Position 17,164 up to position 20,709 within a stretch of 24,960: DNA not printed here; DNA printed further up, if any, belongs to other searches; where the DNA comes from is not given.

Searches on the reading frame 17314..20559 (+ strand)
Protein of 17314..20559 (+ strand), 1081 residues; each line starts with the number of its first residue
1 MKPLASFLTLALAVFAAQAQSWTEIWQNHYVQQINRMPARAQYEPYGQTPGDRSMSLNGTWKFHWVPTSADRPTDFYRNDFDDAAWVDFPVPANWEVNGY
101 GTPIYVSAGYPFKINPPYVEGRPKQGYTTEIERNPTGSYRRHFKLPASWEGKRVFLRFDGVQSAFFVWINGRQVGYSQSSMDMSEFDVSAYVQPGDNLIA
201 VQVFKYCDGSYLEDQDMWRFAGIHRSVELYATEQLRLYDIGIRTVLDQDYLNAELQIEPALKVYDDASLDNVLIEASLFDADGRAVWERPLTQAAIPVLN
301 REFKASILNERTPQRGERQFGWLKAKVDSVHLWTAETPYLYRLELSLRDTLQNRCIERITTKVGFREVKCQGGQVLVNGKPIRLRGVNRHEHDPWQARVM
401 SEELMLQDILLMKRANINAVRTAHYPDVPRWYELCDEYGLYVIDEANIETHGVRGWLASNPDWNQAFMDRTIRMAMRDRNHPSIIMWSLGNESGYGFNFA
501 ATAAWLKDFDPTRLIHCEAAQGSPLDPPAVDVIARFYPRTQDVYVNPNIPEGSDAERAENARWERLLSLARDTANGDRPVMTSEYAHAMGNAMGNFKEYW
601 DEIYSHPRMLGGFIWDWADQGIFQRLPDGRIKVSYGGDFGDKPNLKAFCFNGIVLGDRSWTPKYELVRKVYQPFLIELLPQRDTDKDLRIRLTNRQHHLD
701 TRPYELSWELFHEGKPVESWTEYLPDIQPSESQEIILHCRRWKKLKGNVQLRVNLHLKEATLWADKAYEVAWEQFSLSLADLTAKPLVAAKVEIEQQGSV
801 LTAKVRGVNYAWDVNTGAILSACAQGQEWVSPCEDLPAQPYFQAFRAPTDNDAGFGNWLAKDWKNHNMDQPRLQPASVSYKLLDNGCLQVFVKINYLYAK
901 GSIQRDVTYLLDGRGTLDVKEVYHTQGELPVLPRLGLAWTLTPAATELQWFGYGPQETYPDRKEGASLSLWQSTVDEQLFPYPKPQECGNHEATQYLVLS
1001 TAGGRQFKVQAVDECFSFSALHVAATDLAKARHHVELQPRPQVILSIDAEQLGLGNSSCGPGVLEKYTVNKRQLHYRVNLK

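Call 5: search_protein_families(library=pfam, proteins=[window:17314-20559:+], max_evalue=0.001)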
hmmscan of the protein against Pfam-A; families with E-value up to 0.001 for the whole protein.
window:17314-20559:+ (1081 aa): 6 families
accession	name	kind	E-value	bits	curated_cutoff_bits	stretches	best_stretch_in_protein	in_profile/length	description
PF02836.23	Glyco_hydro_2_C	-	4e-92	309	21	1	368-674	1-300/302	Glycosyl hydrolases family 2, TIM barrel domain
PF02929.23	Bgal_small_N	-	1.1e-59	202.5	25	1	807-1079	4-247/248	Beta galactosidase small chain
PF02837.24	Glyco_hydro_2_N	-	7.4e-41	140.3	28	1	56-231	3-167/169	Glycosyl hydrolases family 2, sugar binding domain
PF16353.11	LacZ_4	-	2.4e-17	63.4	27.3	1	690-777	1-86/87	Beta-galactosidase, domain 4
PF00703.27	Glyco_hydro_2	-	2.7e-11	44.6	23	1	236-366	2-109/109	Glycosyl hydrolases family 2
PF22666.2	Glyco_hydro_2_N2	-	8.6e-08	32.8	27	1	138-203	51-117/167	Glycosyl hydrolase 2 galactose-binding domain-like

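Call 35: search_protein_families(library=ncbifam, proteins=[window:17314-20559:+], max_evalue=1e-10)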
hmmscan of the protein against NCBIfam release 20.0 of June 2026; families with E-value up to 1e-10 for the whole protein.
window:17314-20559:+ (1081 aa): 11 families
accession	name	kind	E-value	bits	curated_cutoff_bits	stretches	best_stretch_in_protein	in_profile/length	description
NF052611.1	beta_gal_Bga2A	equivalog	3.7e-266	885.9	999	1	27-1080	3-1004/1007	beta-galactosidase, LacZ type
NF007074.0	PRK09525.1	subfamily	2.4e-235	783.7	1221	1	26-1080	17-1024/1027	beta-galactosidase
NF007666.0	PRK10340.1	equivalog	6.5e-232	772.4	1284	1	25-1080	3-997/1030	beta-galactosidase subunit alpha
NF041100.1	betagal_LacZ_Ttogales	equivalog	3.7e-220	733.5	2000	2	54-543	37-494/1090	beta-galactosidase LacZ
NF041462.1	GalA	equivalog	7e-55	186.5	900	1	70-615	30-530/763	beta-galactosidase GalA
NF049891.1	Bet1-4galacdseBT4156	equivalog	4.2e-53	180.5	1700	1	75-516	32-431/946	exo-beta-1,4-galactosidase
NF007538.0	PRK10150.1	equivalog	2.5e-47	161.5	544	2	307-604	222-528/607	beta-glucuronidase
NF041463.1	GalB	equivalog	3.5e-45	154.1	900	1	71-499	85-485/869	beta-galactosidase GalB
NF050095.1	BetGlucuronLacZ4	equivalog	5.4e-36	123.9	950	1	136-492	61-407/666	beta-glucuronidase LacZ4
NF049877.1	GlucurArabfur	equivalog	5.4e-30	103.8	1800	1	135-512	422-790/1400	beta-d-glucuronidase/beta-L-arabinofuranosidase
NF049890.1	Bet1-4galacdseBT4151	equivalog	7.1e-25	87.1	1500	1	139-493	111-450/952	exo-beta-1,4-galactosidase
